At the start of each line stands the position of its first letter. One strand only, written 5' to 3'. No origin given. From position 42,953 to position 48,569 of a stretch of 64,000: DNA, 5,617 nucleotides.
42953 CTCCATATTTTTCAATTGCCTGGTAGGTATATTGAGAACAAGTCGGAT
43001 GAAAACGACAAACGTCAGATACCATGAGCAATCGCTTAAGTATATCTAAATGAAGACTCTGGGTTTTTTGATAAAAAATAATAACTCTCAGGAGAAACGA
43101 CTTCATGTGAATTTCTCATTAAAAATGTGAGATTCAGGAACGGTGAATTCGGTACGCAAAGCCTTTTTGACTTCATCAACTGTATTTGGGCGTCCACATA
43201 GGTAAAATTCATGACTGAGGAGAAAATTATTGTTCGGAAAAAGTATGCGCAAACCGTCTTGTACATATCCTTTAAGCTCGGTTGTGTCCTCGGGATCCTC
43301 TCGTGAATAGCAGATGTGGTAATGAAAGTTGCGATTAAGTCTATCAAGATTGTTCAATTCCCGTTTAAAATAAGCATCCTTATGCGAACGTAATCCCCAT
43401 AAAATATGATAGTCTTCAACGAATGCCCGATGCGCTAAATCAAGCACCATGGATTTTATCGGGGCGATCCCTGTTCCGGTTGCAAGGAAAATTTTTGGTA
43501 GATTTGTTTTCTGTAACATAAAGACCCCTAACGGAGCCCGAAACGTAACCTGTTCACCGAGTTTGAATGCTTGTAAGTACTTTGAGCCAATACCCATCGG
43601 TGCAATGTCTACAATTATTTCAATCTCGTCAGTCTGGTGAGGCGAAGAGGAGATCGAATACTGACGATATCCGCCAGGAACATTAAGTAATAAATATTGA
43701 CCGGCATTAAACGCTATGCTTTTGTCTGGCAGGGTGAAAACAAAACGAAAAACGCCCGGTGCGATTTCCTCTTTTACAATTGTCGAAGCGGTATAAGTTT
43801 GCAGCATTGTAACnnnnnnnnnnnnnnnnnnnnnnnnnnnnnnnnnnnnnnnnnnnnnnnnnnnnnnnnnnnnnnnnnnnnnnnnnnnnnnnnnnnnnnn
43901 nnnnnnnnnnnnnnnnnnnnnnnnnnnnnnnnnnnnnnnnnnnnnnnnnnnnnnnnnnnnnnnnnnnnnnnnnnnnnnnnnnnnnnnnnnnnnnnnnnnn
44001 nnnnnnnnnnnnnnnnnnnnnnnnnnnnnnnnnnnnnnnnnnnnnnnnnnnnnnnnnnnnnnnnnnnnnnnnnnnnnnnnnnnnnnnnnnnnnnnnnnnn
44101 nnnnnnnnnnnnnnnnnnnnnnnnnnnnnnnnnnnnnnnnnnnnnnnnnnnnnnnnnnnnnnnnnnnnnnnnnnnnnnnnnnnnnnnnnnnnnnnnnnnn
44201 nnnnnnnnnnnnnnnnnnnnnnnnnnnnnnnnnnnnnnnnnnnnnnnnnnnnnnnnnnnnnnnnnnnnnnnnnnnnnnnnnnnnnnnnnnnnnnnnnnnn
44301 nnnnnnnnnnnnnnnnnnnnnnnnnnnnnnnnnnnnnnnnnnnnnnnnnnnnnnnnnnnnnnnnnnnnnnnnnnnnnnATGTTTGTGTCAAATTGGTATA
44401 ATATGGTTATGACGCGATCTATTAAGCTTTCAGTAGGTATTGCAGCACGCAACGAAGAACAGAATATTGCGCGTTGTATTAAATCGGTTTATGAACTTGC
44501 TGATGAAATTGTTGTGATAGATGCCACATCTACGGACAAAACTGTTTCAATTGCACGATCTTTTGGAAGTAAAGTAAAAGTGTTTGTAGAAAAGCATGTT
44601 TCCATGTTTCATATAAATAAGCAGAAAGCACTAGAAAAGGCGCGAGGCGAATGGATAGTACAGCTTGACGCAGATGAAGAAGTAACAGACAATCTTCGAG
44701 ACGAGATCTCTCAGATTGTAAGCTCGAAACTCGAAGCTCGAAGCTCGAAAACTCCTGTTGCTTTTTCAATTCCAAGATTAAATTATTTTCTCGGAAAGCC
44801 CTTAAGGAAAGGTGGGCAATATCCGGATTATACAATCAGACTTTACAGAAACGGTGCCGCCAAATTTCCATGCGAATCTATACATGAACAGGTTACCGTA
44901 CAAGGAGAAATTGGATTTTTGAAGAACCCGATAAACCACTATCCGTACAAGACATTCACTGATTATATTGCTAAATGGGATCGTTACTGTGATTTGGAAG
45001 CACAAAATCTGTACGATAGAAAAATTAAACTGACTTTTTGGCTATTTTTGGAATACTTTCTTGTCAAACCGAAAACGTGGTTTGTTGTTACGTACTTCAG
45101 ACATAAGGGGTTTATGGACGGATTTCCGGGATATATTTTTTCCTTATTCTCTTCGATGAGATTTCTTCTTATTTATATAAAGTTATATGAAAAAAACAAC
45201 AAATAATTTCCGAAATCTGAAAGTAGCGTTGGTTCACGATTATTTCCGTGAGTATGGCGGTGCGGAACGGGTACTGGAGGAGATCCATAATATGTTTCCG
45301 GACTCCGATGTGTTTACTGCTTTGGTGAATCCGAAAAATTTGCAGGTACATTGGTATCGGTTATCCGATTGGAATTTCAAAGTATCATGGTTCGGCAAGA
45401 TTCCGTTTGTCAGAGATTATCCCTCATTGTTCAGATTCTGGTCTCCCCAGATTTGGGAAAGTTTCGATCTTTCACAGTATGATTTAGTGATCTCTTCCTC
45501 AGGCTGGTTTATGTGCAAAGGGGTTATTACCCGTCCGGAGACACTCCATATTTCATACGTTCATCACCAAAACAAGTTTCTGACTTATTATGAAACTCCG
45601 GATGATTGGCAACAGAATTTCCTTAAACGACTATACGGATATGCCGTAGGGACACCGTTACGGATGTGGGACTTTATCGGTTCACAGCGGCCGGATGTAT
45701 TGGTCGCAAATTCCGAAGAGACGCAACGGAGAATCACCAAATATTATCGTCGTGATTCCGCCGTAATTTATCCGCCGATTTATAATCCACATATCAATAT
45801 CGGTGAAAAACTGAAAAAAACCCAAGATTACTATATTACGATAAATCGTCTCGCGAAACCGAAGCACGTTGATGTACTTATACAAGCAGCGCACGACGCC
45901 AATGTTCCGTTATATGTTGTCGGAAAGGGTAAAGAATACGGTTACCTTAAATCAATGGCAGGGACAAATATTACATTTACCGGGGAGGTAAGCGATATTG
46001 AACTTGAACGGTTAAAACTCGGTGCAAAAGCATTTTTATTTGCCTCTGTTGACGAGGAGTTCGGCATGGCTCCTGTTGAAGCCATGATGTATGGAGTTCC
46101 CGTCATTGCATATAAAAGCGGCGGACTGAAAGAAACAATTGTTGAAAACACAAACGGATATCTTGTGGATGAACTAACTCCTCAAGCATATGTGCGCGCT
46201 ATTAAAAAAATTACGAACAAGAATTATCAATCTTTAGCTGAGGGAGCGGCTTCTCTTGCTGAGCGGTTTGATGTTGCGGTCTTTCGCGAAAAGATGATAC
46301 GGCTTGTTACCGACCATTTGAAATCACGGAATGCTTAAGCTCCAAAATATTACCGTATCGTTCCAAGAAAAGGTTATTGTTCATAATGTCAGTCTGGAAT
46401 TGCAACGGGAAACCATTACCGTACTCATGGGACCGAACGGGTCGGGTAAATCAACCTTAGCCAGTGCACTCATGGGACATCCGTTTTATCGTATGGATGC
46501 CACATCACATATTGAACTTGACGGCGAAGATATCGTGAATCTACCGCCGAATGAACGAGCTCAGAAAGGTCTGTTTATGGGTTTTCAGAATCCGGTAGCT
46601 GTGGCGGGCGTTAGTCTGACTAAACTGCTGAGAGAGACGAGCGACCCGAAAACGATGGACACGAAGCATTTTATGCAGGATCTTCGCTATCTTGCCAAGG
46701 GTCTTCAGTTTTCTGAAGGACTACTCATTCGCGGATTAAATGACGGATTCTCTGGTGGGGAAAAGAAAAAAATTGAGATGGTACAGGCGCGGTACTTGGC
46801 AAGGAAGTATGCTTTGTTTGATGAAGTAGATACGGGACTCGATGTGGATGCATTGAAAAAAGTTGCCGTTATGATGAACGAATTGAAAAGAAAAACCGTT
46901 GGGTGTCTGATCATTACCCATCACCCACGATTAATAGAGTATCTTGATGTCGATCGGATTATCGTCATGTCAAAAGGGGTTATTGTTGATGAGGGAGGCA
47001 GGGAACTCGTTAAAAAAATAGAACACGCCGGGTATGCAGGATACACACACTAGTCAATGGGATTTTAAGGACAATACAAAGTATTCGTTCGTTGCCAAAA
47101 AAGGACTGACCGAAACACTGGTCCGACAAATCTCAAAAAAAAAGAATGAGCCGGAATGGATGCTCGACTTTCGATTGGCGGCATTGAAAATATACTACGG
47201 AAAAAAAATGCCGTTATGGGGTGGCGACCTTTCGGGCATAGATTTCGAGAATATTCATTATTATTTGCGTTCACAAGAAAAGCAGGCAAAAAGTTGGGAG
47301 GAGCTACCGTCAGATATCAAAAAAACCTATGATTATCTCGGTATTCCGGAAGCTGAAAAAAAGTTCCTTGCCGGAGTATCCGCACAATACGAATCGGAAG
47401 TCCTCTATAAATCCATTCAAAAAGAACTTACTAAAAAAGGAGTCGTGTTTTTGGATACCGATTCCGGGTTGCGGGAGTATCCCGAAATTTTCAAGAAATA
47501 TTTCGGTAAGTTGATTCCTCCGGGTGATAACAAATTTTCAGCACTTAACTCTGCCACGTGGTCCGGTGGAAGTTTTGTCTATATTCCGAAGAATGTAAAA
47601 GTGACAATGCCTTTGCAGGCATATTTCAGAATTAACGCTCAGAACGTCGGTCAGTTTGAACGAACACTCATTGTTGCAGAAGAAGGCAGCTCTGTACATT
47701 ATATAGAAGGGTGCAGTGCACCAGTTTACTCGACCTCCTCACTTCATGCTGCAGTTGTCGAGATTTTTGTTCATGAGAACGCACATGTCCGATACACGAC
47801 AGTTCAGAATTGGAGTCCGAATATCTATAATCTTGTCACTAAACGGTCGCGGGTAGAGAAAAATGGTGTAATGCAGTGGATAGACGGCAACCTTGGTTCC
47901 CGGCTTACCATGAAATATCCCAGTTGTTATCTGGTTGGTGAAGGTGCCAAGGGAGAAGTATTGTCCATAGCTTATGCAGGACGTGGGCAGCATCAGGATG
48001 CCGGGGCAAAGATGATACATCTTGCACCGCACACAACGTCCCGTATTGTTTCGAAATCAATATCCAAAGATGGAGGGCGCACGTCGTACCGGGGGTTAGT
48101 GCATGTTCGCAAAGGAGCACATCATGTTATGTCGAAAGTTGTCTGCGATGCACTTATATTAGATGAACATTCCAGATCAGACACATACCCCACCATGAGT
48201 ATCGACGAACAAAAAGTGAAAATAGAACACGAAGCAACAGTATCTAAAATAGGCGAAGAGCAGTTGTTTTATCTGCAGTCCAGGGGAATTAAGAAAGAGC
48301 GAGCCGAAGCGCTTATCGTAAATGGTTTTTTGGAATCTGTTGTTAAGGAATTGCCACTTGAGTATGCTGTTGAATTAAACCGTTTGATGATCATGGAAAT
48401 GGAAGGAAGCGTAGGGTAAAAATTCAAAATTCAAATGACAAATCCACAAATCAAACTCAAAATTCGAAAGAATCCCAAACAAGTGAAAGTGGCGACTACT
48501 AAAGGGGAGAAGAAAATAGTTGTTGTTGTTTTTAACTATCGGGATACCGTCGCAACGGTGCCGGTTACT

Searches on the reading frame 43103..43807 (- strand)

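Call 75: search_protein_families(library=pfam, proteins=[window:43103-43807:-], max_evalue=0.00001)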
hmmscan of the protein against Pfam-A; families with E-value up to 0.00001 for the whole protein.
window:43103-43807:- (234 aa): 2 families
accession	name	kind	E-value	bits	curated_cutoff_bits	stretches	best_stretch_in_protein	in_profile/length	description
PF00175.26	NAD_binding_1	-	9.1e-15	55.7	22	1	107-213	1-107/109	Oxidoreductase NAD-binding domain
PF00970.30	FAD_binding_6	-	2.5e-13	50.6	21.1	1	11-96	6-97/99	Oxidoreductase FAD-binding domain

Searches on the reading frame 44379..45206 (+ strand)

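Call 75: search_protein_families(library=pfam, proteins=[window:44379-45206:+], max_evalue=0.00001)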
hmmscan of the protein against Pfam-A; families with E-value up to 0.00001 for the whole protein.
window:44379-45206:+ (275 aa): 1 family
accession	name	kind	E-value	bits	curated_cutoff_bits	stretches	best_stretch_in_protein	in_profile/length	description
PF00535.33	Glycos_transf_2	-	1.1e-19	71.5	23.3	1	18-105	1-94/168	Glycosyl transferase family 2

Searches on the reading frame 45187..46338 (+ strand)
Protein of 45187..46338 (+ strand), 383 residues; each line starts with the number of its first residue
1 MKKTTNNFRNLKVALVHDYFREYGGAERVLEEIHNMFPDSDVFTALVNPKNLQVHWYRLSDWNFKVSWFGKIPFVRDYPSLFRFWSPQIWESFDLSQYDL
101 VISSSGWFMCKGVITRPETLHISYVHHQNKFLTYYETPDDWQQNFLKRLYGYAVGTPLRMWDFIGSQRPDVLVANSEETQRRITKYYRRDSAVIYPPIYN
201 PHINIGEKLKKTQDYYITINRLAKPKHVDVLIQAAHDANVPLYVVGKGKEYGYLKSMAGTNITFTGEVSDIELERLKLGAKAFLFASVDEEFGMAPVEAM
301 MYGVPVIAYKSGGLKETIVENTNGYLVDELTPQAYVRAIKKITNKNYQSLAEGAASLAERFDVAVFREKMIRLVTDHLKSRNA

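Call 75: search_protein_families(library=pfam, proteins=[window:45187-46338:+], max_evalue=0.00001)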
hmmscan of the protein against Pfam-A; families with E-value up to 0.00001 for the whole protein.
window:45187-46338:+ (383 aa): 4 families
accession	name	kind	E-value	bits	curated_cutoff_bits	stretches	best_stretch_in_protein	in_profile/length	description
PF00534.26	Glycos_transf_1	-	2.9e-29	102.2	26.4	1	208-346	10-159/172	Glycosyl transferases group 1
PF13692.12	Glyco_trans_1_4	-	1.5e-21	77.6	27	1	217-343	5-140/142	Glycosyl transferases group 1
PF20706.3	GT4-conflict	-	2.1e-06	27.4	26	1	273-359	275-370/385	Family 4 Glycosyltransferase in conflict systems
PF13439.12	Glyco_transf_4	-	2.9e-06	27.8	28.5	1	23-198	1-166/170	Glycosyltransferase Family 4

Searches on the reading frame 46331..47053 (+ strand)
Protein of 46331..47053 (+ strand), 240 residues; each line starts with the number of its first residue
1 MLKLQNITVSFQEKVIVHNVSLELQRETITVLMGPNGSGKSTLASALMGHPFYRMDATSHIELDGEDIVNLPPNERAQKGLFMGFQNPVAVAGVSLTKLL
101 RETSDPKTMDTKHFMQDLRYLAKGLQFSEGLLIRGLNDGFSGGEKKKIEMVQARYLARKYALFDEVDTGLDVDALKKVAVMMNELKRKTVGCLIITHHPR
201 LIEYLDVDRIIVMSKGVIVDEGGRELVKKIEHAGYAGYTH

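Call 75: search_protein_families(library=pfam, proteins=[window:46331-47053:+], max_evalue=0.00001)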
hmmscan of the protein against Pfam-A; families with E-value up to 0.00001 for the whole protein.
window:46331-47053:+ (240 aa): 3 families
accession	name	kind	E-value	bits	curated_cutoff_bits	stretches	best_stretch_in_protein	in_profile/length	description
PF00005.33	ABC_tran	-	1.6e-15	58.4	25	1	17-165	1-134/137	ABC transporter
PF02463.25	SMC_N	-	3.2e-10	40.2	40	0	140-207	137-207/220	RecF/RecN/SMC N terminal domain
PF13304.12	AAA_21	-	5.6e-10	40.2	27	0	162-203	263-304/304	AAA domain, putative AbiEii toxin, Type IV TA system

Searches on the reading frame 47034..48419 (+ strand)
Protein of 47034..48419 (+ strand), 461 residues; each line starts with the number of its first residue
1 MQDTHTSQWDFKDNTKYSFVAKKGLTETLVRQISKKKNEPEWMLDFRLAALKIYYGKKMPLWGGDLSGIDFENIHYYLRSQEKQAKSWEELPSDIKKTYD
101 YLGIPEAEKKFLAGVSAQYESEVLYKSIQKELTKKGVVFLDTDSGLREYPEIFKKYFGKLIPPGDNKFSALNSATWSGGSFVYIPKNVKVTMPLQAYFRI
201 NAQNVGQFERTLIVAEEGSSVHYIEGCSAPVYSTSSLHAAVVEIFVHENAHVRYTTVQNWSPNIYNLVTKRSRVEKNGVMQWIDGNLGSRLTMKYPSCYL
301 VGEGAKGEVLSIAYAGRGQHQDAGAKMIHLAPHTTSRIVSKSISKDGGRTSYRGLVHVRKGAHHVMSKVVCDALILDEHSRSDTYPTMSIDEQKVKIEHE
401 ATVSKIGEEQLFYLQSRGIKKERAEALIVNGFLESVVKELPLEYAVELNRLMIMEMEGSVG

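Call 75: search_protein_families(library=pfam, proteins=[window:47034-48419:+], max_evalue=0.00001)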
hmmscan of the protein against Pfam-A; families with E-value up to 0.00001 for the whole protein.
window:47034-48419:+ (461 aa): 2 families
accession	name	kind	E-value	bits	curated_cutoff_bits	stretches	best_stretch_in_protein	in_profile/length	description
PF01458.23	SUFBD_core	-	1.4e-90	303.2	27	1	198-432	1-232/232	SUF system FeS cluster assembly, SufBD core domain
PF19295.5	SufBD_N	-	2.4e-09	37.5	23.5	1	128-195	103-171/172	SufBD protein N-terminal region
